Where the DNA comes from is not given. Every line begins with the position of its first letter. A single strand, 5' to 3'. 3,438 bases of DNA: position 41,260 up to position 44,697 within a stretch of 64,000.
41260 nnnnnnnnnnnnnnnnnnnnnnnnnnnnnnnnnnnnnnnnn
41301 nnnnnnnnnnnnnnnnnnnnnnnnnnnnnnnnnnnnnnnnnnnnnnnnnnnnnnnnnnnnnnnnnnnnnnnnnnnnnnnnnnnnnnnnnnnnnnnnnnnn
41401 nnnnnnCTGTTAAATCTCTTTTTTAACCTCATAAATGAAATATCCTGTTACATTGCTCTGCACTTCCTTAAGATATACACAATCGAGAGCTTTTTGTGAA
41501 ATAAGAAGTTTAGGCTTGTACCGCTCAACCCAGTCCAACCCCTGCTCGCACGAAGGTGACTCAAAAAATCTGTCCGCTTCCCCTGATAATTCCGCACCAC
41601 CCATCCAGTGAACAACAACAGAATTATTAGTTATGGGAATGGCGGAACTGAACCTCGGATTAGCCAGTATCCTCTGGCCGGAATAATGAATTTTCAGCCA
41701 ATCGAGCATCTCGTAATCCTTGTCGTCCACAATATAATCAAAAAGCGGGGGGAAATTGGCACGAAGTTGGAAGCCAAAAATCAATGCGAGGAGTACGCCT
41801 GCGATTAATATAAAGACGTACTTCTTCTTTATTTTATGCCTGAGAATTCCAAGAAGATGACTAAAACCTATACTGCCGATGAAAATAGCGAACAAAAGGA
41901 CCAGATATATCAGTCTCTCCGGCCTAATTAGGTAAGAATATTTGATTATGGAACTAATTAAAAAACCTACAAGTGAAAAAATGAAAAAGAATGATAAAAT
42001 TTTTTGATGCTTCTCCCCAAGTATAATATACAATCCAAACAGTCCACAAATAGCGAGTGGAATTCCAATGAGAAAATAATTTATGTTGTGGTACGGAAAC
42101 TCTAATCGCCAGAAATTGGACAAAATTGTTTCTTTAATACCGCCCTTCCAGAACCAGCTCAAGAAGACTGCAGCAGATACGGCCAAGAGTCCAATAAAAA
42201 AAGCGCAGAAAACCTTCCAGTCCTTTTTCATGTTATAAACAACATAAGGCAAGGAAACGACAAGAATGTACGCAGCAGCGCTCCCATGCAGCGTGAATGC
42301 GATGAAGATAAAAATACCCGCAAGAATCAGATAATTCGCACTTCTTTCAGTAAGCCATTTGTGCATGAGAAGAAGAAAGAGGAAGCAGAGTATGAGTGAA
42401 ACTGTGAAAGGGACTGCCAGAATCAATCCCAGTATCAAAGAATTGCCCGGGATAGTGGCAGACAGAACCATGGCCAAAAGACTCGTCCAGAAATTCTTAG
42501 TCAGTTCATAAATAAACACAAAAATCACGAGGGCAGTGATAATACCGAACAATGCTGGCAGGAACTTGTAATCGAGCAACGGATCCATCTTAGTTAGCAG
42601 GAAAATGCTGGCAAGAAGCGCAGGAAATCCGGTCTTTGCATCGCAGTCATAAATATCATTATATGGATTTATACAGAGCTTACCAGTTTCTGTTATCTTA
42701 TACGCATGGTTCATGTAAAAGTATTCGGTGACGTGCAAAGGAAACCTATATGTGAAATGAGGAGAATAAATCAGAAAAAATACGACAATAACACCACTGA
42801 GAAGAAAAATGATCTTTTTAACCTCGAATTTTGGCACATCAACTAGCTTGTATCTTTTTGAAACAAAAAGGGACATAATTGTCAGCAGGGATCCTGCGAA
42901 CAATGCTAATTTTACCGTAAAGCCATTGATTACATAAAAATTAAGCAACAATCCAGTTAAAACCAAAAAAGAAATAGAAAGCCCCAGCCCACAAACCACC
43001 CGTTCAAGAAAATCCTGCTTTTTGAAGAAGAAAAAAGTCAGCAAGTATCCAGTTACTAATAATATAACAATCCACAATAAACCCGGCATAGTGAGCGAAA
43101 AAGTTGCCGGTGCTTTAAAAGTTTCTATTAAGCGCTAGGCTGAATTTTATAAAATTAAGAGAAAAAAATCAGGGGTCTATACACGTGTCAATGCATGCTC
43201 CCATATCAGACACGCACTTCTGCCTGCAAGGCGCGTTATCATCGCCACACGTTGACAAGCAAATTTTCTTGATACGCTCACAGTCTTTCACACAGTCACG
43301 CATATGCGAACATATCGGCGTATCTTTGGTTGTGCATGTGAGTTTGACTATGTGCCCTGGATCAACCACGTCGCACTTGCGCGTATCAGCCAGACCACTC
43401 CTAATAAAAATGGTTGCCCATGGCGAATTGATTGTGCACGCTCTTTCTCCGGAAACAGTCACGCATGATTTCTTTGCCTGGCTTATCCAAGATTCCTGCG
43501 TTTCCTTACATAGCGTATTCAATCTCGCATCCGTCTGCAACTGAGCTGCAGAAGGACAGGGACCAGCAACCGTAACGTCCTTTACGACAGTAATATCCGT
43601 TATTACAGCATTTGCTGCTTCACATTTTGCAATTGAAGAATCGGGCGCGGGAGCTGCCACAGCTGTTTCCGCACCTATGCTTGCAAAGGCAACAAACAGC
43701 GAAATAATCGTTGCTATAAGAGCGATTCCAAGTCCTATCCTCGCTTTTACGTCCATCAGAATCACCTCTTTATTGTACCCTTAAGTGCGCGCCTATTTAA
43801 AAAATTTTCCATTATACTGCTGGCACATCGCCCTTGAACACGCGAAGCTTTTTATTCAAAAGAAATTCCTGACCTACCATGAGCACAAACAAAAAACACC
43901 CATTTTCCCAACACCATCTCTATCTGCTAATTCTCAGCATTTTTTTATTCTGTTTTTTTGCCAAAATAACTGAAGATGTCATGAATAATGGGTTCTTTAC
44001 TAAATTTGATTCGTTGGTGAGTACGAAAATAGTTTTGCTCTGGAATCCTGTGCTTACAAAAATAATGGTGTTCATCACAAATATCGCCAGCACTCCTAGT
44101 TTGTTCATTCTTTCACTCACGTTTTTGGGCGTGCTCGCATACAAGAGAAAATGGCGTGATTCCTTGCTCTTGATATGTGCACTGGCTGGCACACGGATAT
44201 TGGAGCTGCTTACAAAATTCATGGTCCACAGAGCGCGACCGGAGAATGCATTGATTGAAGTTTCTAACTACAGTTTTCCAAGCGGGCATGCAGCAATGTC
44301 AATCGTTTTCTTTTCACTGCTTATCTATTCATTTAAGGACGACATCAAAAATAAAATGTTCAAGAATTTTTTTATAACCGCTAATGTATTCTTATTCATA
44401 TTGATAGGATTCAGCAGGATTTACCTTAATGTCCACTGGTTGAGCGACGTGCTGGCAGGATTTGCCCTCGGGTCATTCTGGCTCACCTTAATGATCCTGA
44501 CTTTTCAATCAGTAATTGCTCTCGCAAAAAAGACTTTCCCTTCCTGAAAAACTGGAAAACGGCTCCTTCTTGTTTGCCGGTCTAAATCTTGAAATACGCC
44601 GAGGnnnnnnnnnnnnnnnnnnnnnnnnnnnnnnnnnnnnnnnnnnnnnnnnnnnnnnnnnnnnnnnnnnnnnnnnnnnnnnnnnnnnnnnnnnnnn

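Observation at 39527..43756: Family of three paralogous secreted proteins with 16 invariant cysteines, clustered with a lipoprotein and a 559-aa polytopic membrane protein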

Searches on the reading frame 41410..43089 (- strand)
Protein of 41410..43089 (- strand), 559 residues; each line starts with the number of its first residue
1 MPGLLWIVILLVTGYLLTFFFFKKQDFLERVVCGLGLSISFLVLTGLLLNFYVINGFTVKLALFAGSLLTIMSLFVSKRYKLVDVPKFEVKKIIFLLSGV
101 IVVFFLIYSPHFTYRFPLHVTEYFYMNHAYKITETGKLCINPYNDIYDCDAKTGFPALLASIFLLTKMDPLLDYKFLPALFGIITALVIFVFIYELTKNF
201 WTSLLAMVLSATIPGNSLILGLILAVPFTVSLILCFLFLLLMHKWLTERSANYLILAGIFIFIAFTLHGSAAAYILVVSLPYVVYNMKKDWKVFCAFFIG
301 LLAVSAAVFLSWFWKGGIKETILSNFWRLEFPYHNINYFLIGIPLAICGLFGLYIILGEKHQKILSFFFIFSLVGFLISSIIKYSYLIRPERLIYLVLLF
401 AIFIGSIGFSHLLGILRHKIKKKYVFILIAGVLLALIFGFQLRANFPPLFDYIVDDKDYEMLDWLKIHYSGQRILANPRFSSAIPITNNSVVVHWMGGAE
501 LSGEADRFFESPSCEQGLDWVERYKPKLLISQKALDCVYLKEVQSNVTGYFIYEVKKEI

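Call 4: search_protein_families(library=pfam, max_evalue=1, proteins=[window:41410-43089:-])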
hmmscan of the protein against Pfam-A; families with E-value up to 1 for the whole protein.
window:41410-43089:- (559 aa): 2 families
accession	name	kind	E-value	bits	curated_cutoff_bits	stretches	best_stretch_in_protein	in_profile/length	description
PF02366.24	PMT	-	0.0053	16.8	22.7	1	94-314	2-238/245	Dolichyl-phosphate-mannose-protein mannosyltransferase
PF06961.18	DUF1294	-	0.11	13.2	25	1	398-424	28-54/55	Protein of unknown function (DUF1294)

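Call 9: search_protein_families(library=ncbifam, max_evalue=0.001, proteins=[window:41410-43089:-])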
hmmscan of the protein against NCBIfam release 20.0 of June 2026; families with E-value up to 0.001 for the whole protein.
window:41410-43089:- (559 aa): 0 families

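Call 24: find_related_loci(query=window:41410-43089:-, collection=genome_contigs, flank=10000)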
Query window:41410-43089:- (559 aa) in genome_contigs; peptide patterns used: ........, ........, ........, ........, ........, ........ (x = any residue, [..] = any of these).
58 stretches matched a pattern, but none encodes a relative of the query by tblastn (E <= 1e-3).

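Call 44: find_homologous_proteins(query=window:41410-43089:-, max_evalue=0.001)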
Query window:41410-43089:- (559 aa): 7 proteins with E <= 0.001 among 8000 candidates.
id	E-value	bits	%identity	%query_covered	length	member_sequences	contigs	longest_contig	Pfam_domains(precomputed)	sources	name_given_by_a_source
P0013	0.0e+0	1228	100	100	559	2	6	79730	-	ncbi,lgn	-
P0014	2.3e-178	613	51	100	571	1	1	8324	-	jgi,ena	-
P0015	3.4e-176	606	50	100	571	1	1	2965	-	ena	-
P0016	2.3e-25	108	28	82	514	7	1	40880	-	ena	-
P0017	4.5e-24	103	27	97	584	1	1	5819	-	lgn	-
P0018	7.6e-16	76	27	72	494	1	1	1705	PF13231.13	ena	-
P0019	2.9e-11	61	24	80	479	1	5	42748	-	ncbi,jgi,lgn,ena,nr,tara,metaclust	ncbi:hypothetical protein CMI45_00390 [Candidatus Pacearchaeota archaeon]|jgi:hypothetical protein|n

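Call 48: search_protein_families(library=pfam, alignment_id=A5, max_evalue=0.1)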
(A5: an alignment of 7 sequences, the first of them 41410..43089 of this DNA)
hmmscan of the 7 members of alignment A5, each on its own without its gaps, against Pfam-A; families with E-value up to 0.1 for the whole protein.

A. member 1, window:41410-43089:- (559 aa): 1 family
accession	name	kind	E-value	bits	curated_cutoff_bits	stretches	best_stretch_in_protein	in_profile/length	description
PF02366.24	PMT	-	0.0053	16.8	22.7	1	94-314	2-238/245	Dolichyl-phosphate-mannose-protein mannosyltransferase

B. families by the number of members that match (of 7 scanned): 5 families
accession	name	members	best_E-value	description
PF13231.12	PMT_2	1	4.7e-07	Dolichyl-phosphate-mannose-protein mannosyltransferase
PF20176.3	DUF6541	1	0.00013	Family of unknown function (DUF6541)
PF02366.24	PMT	1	0.0053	Dolichyl-phosphate-mannose-protein mannosyltransferase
PF10131.15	PTPS_related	1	0.012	6-pyruvoyl-tetrahydropterin synthase related domain; membrane protein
PF11691.13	DUF3288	1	0.028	Protein of unknown function (DUF3288)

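Call 49: search_solved_structures(query=A5, max_evalue=10, show_alignments=2)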
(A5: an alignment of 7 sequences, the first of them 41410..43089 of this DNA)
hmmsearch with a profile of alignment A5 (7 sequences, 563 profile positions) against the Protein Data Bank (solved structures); distinct sequences matched with E-value up to 10: 3.
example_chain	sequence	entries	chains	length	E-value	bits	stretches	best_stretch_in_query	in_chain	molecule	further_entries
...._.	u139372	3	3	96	0.14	14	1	340-420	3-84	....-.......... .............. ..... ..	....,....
8ba0_K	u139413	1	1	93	0.2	13.5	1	340-420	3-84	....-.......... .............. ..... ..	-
6x89_A6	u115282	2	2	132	0.54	12.1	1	501-552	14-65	NADH dehydrogenase [ubiquinone] 1 alpha subcomplex subunit 6 | NDUA6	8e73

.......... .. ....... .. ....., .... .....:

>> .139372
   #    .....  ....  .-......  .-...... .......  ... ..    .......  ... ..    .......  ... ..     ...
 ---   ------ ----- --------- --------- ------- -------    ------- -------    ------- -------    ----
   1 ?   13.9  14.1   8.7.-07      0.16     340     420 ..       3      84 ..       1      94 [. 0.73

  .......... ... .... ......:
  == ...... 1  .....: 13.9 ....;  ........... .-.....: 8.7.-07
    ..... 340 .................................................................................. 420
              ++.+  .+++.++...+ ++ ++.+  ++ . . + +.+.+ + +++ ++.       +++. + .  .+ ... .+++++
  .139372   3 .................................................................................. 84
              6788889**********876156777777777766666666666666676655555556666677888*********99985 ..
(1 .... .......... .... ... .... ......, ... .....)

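Call 55: predict_structure(alignment_id=A5)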
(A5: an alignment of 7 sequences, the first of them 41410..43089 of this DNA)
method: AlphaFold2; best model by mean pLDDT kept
length: 559 residues; sequences in the alignment: 7
mean_pLDDT: 69.4   pTM: 0.75
mean pLDDT of the five models: 69.4, 68.4, 66.6, 63.7, 62.4
residues with pLDDT >= 90: 11; 70-90: 301; 50-70: 180; < 50: 67
segments of 3 or more residues with pLDDT < 50: 1-5, 54-57, 73-87, 216-225, 315-341, 448-450
pLDDT, mean of each block of 10 residues (from residue 1): 48 61 63 75 68 50 54 46 49 79 72 60 75 74 69 72 70 69 81 85 86 51 51 83 80 75 75 77 69 63 63 46 35 40 65 78 78 71 58 71 85 81 72 69 53 70 85 86 81 71 80 88 90 88 77 79
secondary structure, 60 per line:
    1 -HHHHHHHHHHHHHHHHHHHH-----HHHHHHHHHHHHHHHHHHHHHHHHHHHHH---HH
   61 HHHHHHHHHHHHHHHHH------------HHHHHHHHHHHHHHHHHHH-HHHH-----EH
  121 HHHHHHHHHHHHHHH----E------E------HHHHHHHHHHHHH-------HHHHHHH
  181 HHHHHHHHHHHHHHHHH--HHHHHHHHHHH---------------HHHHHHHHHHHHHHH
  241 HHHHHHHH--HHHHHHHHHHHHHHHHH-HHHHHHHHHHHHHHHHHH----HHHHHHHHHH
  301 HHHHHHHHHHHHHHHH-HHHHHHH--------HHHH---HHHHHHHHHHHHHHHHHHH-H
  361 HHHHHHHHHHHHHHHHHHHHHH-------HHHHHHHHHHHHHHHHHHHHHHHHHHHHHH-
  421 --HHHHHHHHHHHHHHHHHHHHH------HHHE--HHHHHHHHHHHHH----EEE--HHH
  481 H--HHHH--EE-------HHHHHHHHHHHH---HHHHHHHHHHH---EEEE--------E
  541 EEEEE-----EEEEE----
elements in order: H2-21 H27-55 H59-77 H90-108 H110-113 H120-135 H154-166 H174-197 H200-210 H226-248 H251-267 H269-286 H291-316 H318-324 H333-336 H340-358 H360-382 H390-419 H423-443 H456-468 E473-475 H478-481 H484-487 H499-510 H514-524 E528-531 E540-545 E551-555

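Call 57: fold_search(model_id=the predicted structure, library=pdb)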
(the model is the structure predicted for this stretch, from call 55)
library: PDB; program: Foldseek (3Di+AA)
matches with E <= 10: 197; with E <= 0.001: 22
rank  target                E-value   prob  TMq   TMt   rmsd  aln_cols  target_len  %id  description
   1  8if8_C                3.2e-08  1.00  0.54  0.51  13.6       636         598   12  Arabinosyltransferase AftA (released 2023-05-31)
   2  8pn9_A                1.2e-07  1.00  0.60  0.52   9.8       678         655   12  Structure of human oligosaccharyltransferase OST-A complex bound to NGI-1 (released 2024-05-08)
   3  9n9j_I                2.3e-07  1.00  0.57  0.47  11.8       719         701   12  Structure of a GRP94 folding intermediate engaged with a CCDC134- and FKBP11-bound secretory translocon (released 2025-11-19)
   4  7e9s_A                4.1e-07  1.00  0.55  0.38   9.5       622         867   12  Archaeal oligosaccharyltransferase AglB from Archaeoglobus fulgidus in complex with an inhibitory peptide and a dolich (released 2021-09-08)
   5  8if8_B                6.3e-07  1.00  0.53  0.48  14.3       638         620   12  Arabinosyltransferase AftA (released 2023-05-31)
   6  8b6l_I                1.2e-06  1.00  0.58  0.49  10.4       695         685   11  Subtomogram average of the human Sec61-TRAP-OSTA-translocon (released 2022-12-07)
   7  6s7o_A                1.3e-06  1.00  0.58  0.51  12.4       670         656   12  Cryo-EM structure of human oligosaccharyltransferase complex OST-A (released 2019-12-18)
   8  7oci_F                1.4e-06  1.00  0.58  0.51  10.3       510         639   12  Cryo-EM structure of yeast Ost6p containing oligosaccharyltransferase complex (released 2022-02-16)
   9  7zli_A                1.8e-06  1.00  0.49  0.43  10.0       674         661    9  Cryo-EM structure of C-mannosyltransferase CeDPY19, in complex with Dol25-P-Man and bound to CMT2-Fab and anti-Fab nan (released 2023-01-11)
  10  8agb_A                2.1e-06  1.00  0.55  0.49  11.2       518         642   14  Structure of yeast oligosaccharylransferase complex with lipid-linked oligosaccharide bound (released 2022-12-07)
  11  6ftg_5                2.1e-06  1.00  0.51  0.45   9.1       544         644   13  Subtomogram average of OST-containing ribosome-translocon complexes from canine rough microsomal membranes (released 2018-03-21)
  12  6gxc_A                2.5e-06  1.00  0.54  0.44   7.5       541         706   12  Bacterial oligosaccharyltransferase PglB in complex with an inhibitory peptide and a reactive lipid-linked oligosaccha (released 2018-11-14)
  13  8age_A                2.6e-06  1.00  0.55  0.49  10.1       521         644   13  Structure of yeast oligosaccharylransferase complex with acceptor peptide bound (released 2022-12-07)
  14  6s7t_A                2.9e-06  1.00  0.52  0.42   8.4       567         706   12  Cryo-EM structure of human oligosaccharyltransferase complex OST-B (released 2019-12-18)
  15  7zlh_A                2.9e-06  1.00  0.48  0.43   9.5       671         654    9  Cryo-EM structure of C-mannosyltransferase CeDPY19, in apo state, bound to CMT2-Fab and anti-Fab nanobody (released 2023-01-11)
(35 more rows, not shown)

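Call 58: find_encoding_contigs(protein=P0016, flank=6000, max_places=2)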
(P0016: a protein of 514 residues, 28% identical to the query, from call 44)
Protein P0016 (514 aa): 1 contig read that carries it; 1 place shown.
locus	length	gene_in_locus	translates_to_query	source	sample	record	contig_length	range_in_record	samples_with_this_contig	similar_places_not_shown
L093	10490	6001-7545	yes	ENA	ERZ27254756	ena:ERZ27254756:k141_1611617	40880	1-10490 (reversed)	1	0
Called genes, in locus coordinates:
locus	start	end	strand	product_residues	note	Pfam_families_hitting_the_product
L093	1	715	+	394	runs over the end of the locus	-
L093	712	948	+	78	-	-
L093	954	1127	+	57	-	-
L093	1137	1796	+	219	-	-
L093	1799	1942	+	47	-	-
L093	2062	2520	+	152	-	-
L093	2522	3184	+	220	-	-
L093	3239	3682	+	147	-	-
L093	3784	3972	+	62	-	-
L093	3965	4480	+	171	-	-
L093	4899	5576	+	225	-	PF01844:HNH, PF14279:HNH_5 (weak)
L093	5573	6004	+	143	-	-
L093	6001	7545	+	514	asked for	-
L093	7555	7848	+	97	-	-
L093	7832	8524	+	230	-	PF07505:DUF5131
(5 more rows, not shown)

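Call 59: find_encoding_contigs(protein=P0019, flank=6000, max_places=2)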
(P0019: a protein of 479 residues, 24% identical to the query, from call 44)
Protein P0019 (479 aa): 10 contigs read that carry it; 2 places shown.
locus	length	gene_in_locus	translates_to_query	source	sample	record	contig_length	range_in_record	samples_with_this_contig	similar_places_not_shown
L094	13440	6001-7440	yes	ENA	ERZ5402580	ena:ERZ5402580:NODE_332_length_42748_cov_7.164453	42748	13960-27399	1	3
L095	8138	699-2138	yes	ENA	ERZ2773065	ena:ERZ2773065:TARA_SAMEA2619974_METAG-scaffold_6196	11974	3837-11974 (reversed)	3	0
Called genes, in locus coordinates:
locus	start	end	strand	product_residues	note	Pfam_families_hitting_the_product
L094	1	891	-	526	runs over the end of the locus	PF01408:GFO_IDH_MocA, PF14602:Hexapep_2 (faint), PF02894:GFO_IDH_MocA_C, PF25084:LbH_EIF2B, PF00132:Hexapep, PF25087:GMPPB_C (weak), PF00132:Hexapep (weak)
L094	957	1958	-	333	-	PF00535:Glycos_transf_2, PF13641:Glyco_tranf_2_3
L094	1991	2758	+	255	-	PF02706:Wzz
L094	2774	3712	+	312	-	PF01075:Glyco_transf_9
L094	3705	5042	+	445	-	-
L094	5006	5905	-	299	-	PF01073:3Beta_HSD (faint), PF01370:Epimerase, PF04321:RmlD_sub_bind (weak), PF07993:NAD_binding_4 (faint), PF16363:GDP_Man_Dehyd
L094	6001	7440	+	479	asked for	-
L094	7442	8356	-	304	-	PF00557:Peptidase_M24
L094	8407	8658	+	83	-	-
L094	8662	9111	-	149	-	PF13636:Methyltranf_PUA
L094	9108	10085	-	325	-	PF17125:Methyltr_RsmF_N, PF01189:Methyltr_RsmB-F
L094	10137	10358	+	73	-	-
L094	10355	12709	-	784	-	PF03104:DNA_pol_B_exo1, PF03175:DNA_pol_B_2 (faint), PF00136:DNA_pol_B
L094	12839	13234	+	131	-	-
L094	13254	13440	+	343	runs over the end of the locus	PF00752:XPG_N, PF00867:XPG_I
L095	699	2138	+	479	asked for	-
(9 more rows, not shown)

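Call 60: find_encoding_contigs(protein=P0017, flank=6000, max_places=2)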
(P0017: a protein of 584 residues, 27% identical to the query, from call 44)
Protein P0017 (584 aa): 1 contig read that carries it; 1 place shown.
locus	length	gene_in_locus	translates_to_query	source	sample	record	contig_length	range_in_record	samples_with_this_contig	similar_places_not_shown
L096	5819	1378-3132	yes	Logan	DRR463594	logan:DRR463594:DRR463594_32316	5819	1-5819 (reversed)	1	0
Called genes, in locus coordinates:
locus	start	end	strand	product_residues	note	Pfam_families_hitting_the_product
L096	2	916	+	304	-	?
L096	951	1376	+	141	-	-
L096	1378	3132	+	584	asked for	-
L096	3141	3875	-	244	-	PF00005:ABC_tran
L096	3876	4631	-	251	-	PF01061:ABC2_membrane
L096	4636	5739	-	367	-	PF13439:Glyco_transf_4, PF13692:Glyco_trans_1_4, PF00534:Glycos_transf_1, PF13524:Glyco_trans_1_2 (weak)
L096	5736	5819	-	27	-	?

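Call 62: search_protein_families(library=phrogs, max_evalue=0.1, proteins=[window:41410-43089:-])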
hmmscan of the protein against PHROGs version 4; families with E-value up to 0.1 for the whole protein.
window:41410-43089:- (559 aa): 0 families

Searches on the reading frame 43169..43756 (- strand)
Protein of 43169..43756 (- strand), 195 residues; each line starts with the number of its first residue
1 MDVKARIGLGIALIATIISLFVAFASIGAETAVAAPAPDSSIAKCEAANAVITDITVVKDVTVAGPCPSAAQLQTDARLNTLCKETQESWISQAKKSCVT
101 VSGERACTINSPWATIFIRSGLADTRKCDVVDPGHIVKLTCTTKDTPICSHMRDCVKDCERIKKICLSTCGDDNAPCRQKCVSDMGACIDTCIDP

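Call 4: search_protein_families(library=pfam, max_evalue=1, proteins=[window:43169-43756:-])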
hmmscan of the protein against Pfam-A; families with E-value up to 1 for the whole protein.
window:43169-43756:- (195 aa): 0 families

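Call 61: search_protein_families(library=ncbifam, max_evalue=1, proteins=[window:43169-43756:-])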
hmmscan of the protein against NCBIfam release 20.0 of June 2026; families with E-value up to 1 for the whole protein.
window:43169-43756:- (195 aa): 1 family
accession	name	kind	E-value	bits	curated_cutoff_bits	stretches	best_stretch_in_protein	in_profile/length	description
TIGR00515.1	accD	equivalog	0.062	12.6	317.45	1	29-87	13-71/285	acetyl-CoA carboxylase, carboxyltransferase subunit beta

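Call 62: search_protein_families(library=phrogs, max_evalue=0.1, proteins=[window:43169-43756:-])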
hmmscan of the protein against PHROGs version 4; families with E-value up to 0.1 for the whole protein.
window:43169-43756:- (195 aa): 0 families

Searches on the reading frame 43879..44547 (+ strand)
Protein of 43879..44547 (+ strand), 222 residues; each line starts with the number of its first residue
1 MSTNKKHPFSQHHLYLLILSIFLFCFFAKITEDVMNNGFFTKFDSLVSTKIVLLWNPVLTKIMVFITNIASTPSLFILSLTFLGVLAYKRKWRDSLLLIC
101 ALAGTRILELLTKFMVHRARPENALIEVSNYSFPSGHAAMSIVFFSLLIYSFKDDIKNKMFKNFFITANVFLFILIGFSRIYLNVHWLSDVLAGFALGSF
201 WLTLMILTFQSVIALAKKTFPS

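Call 4: search_protein_families(library=pfam, max_evalue=1, proteins=[window:43879-44547:+])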
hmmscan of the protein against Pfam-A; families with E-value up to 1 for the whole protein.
window:43879-44547:+ (222 aa): 3 families
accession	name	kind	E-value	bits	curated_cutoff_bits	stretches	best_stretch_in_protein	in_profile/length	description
PF01569.27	PAP2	-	2.6e-19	69.7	27.2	1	96-210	3-126/130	PAP2 superfamily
PF14378.12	PAP2_3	-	2.6e-05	24.5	27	1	119-198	113-184/190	PAP2 superfamily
PF14360.12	PAP2_C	-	0.021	15.8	27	1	135-201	8-68/74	PAP2 superfamily C-terminal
